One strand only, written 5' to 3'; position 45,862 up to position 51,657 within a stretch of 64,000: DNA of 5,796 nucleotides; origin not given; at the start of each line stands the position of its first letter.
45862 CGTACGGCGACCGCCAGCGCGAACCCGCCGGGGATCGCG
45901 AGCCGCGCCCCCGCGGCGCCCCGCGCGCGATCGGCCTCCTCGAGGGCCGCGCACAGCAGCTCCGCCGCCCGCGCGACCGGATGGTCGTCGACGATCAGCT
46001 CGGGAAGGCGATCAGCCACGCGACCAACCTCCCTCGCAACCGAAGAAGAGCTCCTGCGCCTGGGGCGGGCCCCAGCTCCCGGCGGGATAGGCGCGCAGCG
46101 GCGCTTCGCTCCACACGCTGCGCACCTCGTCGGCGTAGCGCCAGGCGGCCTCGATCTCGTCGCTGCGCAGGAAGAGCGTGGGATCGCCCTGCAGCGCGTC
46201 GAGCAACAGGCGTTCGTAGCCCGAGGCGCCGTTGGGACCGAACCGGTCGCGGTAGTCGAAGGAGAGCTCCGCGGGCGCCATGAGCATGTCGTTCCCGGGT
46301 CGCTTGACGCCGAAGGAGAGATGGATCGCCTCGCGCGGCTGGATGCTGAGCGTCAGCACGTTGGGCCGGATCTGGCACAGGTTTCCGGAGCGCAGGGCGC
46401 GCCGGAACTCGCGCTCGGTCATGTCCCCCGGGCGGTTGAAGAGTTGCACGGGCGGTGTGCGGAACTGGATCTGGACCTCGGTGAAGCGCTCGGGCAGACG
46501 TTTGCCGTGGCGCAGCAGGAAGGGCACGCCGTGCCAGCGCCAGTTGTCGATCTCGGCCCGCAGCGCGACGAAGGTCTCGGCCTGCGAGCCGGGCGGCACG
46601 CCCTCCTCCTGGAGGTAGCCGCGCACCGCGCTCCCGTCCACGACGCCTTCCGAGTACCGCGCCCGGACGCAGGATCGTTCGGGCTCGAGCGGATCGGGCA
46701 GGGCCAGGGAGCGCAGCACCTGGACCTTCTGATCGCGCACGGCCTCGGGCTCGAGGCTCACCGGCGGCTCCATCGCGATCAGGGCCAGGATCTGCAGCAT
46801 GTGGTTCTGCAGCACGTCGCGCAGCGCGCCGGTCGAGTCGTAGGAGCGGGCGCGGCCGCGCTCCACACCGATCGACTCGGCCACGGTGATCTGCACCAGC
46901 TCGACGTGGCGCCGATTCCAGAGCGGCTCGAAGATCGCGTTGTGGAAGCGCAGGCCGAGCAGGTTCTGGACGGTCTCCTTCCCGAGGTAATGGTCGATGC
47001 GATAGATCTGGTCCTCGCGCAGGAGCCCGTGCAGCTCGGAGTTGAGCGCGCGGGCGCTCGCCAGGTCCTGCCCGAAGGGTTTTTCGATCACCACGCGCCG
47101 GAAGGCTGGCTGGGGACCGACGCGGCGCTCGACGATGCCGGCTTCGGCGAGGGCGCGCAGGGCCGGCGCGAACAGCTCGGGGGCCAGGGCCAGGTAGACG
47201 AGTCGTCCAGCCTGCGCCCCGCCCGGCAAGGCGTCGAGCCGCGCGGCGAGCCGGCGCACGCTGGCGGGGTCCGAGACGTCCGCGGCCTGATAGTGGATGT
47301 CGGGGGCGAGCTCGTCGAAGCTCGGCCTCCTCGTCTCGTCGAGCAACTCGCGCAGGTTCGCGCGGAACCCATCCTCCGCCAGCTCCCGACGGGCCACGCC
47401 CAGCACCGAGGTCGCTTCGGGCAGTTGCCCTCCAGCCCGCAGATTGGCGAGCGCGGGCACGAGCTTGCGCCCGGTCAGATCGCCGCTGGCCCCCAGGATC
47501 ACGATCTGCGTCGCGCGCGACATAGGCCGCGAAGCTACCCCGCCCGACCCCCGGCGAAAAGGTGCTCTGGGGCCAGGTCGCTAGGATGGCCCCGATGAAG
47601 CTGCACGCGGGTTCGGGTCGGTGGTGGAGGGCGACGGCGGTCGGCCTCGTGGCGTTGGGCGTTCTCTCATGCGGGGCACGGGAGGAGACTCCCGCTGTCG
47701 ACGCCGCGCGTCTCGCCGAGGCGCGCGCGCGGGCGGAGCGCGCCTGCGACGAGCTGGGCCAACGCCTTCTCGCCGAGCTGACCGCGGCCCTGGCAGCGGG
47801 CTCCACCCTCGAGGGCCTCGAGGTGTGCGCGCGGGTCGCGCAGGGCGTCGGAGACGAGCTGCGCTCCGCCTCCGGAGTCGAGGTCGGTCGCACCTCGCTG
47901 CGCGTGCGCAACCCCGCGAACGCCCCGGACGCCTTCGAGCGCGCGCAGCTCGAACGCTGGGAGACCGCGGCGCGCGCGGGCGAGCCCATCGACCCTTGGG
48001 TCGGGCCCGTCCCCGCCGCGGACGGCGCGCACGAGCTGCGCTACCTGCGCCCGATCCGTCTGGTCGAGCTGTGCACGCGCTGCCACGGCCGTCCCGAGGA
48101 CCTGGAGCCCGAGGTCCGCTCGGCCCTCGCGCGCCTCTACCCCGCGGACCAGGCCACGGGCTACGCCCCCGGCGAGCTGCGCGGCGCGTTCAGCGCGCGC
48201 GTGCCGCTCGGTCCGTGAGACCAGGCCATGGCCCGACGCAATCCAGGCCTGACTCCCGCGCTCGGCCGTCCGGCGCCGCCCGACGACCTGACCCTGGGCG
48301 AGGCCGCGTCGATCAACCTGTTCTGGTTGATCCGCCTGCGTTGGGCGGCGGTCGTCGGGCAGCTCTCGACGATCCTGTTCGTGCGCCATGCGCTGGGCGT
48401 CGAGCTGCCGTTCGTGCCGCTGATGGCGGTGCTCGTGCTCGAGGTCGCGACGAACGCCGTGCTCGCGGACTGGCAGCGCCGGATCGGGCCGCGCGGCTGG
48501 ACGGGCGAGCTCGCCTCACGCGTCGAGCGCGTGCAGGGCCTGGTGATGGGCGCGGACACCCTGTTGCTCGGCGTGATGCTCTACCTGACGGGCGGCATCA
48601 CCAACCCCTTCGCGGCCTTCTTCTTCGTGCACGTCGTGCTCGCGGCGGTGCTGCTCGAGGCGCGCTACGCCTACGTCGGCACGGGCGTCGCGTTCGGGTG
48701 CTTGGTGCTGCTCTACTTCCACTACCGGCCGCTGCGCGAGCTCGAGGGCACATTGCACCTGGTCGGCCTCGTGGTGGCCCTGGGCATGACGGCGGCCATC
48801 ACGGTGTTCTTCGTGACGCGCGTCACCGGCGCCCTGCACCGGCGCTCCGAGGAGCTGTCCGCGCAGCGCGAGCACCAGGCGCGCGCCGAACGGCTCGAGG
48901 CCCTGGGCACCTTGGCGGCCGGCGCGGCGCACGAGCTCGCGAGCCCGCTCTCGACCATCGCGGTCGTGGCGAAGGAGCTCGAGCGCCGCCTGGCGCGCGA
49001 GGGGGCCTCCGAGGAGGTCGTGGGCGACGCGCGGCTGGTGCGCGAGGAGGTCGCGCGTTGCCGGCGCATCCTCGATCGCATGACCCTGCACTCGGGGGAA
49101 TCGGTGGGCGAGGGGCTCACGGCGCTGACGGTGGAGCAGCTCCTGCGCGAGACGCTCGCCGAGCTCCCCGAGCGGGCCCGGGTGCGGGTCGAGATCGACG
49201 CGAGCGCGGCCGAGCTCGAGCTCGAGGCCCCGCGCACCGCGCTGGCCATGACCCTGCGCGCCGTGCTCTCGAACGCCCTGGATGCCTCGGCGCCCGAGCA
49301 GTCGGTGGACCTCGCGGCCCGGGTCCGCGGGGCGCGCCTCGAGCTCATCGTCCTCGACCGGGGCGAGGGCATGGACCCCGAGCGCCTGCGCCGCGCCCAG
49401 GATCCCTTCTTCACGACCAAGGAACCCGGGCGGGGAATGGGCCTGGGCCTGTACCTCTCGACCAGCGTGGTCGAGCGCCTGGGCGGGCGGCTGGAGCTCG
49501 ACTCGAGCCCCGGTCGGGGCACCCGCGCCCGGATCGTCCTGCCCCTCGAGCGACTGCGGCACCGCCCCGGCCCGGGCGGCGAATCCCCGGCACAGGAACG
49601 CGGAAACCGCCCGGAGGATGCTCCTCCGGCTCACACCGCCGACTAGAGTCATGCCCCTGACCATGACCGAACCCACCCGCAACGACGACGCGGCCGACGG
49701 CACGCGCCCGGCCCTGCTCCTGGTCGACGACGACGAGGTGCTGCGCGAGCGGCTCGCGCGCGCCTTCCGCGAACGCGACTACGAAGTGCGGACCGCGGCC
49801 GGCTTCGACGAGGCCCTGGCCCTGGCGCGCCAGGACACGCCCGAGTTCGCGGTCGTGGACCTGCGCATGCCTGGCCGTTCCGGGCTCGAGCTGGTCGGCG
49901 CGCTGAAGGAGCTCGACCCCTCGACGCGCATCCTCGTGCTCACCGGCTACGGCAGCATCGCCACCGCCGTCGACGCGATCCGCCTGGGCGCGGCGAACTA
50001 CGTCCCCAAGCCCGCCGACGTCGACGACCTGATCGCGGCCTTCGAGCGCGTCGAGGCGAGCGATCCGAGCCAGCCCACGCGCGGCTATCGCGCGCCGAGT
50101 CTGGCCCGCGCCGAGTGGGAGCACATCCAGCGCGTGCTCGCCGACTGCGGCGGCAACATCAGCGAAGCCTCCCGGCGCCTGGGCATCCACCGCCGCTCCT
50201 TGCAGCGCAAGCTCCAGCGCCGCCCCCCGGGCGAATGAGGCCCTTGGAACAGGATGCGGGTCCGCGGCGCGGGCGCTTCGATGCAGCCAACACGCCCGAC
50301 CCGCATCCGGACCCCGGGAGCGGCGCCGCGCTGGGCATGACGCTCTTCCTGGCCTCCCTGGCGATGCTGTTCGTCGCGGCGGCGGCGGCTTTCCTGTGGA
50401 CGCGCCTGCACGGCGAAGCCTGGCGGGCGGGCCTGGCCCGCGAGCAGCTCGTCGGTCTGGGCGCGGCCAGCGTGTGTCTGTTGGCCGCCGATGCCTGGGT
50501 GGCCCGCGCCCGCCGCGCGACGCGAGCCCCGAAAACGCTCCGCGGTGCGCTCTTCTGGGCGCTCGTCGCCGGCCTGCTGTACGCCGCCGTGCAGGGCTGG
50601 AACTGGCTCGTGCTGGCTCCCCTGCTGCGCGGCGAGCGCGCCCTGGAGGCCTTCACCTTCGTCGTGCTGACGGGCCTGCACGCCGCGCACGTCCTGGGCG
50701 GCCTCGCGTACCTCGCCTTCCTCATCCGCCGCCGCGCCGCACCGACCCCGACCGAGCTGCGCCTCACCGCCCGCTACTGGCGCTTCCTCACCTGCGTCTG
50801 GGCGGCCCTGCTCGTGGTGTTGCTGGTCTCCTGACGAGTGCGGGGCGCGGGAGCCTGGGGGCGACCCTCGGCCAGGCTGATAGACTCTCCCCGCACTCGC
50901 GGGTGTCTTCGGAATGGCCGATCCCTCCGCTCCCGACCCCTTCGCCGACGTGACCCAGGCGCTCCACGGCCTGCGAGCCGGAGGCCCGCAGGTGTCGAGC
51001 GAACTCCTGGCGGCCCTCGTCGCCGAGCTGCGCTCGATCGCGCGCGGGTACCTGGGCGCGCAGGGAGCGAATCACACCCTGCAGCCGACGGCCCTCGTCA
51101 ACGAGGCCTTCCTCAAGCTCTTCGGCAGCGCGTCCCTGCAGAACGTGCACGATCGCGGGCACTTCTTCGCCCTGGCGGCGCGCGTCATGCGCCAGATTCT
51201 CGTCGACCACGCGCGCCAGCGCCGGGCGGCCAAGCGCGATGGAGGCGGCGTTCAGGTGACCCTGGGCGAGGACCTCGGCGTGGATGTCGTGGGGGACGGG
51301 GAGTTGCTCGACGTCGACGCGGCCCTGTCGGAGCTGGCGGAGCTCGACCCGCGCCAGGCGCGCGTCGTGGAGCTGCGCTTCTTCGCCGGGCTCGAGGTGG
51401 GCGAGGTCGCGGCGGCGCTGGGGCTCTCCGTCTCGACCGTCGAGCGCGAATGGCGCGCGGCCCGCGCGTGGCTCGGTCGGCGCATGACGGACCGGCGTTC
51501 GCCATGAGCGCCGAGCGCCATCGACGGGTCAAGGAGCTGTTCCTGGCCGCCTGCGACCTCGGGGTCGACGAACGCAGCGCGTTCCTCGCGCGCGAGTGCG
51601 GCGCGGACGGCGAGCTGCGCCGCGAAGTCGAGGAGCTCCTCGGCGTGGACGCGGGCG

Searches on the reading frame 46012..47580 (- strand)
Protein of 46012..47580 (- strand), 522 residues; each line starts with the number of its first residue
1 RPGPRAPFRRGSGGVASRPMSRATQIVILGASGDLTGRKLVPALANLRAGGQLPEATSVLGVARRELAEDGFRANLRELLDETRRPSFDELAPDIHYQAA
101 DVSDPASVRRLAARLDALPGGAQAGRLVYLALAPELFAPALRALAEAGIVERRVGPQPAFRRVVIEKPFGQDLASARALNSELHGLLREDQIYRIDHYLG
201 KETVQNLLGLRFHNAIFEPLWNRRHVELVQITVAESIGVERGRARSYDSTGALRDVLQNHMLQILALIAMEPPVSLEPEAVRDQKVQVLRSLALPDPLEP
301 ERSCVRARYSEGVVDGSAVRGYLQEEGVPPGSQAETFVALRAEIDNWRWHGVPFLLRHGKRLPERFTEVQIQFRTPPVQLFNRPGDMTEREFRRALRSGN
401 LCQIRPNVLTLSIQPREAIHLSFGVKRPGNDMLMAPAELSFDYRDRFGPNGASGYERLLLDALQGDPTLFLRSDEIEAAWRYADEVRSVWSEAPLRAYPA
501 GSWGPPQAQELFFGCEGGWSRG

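Call 39: search_protein_families(library=pfam, proteins=[window:46012-47580:-], max_evalue=0.001)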
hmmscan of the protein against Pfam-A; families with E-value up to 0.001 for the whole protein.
window:46012-47580:- (522 aa): 2 families
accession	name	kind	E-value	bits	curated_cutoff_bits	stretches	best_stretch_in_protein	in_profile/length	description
PF02781.21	G6PD_C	-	4.2e-106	354.8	27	1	210-512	3-288/296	Glucose-6-phosphate dehydrogenase, C-terminal domain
PF00479.28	G6PD_N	-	8.8e-53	180.1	22.1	1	27-206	1-183/183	Glucose-6-phosphate dehydrogenase, NAD binding domain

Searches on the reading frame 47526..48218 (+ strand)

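Call 39: search_protein_families(library=pfam, proteins=[window:47526-48218:+], max_evalue=0.001)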
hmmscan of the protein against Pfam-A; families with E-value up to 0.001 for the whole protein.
window:47526-48218:+ (230 aa): 1 family
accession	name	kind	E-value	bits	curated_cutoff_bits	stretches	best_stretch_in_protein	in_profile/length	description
PF11845.13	Tll0287-like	-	5.4e-23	82.5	24.1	1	87-227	34-144/144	Tll0287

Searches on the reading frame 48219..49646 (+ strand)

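Call 39: search_protein_families(library=pfam, proteins=[window:48219-49646:+], max_evalue=0.001)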
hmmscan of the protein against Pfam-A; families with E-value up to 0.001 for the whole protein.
window:48219-49646:+ (475 aa): 5 families
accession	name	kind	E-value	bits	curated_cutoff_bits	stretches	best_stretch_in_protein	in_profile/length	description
PF02518.31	HATPase_c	-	6.2e-20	72.1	26.4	1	341-444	5-110/111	Histidine kinase-, DNA gyrase B-, and HSP90-like ATPase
PF00512.31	HisKA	-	2e-05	25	26.9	1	229-289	2-59/66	His Kinase A (phospho-acceptor) domain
PF25323.1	6TM_PilS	-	4.7e-05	23.6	27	1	111-201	85-177/189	PilS-like transmembrane domain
PF13581.12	HATPase_c_2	-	0.00013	22.4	27.4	1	341-421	31-112/127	Histidine kinase-like ATPase domain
PF04932.20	Wzy_C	-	0.00071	19.8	31.7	1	135-227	2-86/149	O-Antigen ligase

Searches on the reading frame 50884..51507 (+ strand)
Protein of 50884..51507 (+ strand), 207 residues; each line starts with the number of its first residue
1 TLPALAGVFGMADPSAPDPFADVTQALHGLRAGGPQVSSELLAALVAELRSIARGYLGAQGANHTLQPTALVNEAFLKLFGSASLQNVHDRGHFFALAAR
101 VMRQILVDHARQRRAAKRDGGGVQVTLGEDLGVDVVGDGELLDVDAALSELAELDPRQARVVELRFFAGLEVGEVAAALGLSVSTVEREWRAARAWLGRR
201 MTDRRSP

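Call 39: search_protein_families(library=pfam, proteins=[window:50884-51507:+], max_evalue=0.001)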
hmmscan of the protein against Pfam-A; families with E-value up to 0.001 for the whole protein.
window:50884-51507:+ (207 aa): 3 families
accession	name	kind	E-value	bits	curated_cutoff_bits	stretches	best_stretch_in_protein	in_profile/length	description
PF07638.17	Sigma70_ECF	-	6.2e-53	179.9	21.1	1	21-202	2-184/185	ECF sigma factor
PF08281.18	Sigma70_r4_2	-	4.5e-10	39.5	25.7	1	148-197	5-54/54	Sigma-70, region 4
PF04545.22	Sigma70_r4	-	6.3e-09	35.7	24.1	1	151-187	2-38/50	Sigma-70, region 4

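Call 54: search_protein_families(library=ncbifam, proteins=[window:50884-51507:+], max_evalue=0.1)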
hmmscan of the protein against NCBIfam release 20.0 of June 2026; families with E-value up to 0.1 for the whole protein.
window:50884-51507:+ (207 aa): 39 families (the best 25 are shown)
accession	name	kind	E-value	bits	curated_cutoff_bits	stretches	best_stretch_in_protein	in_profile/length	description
TIGR02999.1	Sig-70_X6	subfamily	1.2e-59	201.3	126.15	1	22-201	3-182/183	ECF-type sigma factor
TIGR02937.1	sigma70-ECF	superfamily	3.3e-16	59.4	42.9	1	41-200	6-164/165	sigma-70 family RNA polymerase sigma factor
TIGR02983.1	SigE-fam_strep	subfamily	1.2e-08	35.1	141.55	1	71-202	36-159/162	SigE family RNA polymerase sigma factor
TIGR02984.1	Sig-70_plancto1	subfamily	1.9e-06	27.6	183.75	1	149-192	136-179/189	RNA polymerase sigma-70 factor, Planctomycetaceae-specific subfamily 1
TIGR02952.1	Sig70_famx2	equivalog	3.6e-06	27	206.45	1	70-187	40-156/170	ECF subfamily RNA polymerase sigma factor, BldN family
NF007227.0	PRK09645.1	subfamily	8.2e-06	25.8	202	1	96-195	67-165/177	sigma-70 family RNA polymerase sigma factor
NF058625.1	sigma_PG0214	equivalog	1.4e-05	24.9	130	1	71-202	34-162/170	GFO_1088 family ECF-type sigma factor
NF009172.0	PRK12519.1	subfamily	2.1e-05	24.2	222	1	71-194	59-182/194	RNA polymerase sigma factor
NF004113.0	PRK05602.1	equivalog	2.3e-05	24.1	208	1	71-202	75-202/211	RNA polymerase sigma factor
NF010500.0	PRK13919.1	subfamily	0.00012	22.3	226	1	70-195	52-177/186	putative RNA polymerase sigma E protein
TIGR02985.1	Sig70_bacteroi1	subfamily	0.00013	22.2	126.4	1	151-195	112-156/162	RNA polymerase sigma-70 factor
TIGR02980.1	SigBFG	subfamily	0.00013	21.7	234.35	1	118-189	143-214/227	SigB/SigF/SigG family RNA polymerase sigma factor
TIGR02989.1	Sig-70_gvs1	subfamily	0.00014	21.8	124.55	1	71-197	31-154/158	RNA polymerase sigma-70 factor, Rhodopirellula/Verrucomicrobium family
NF009166.1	PRK12513.1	equivalog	0.00014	21.7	206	1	67-201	48-186/193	RNA polymerase sigma factor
NF009176.0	PRK12524.1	equivalog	0.00018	21.4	264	1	71-188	56-171/196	RNA polymerase sigma factor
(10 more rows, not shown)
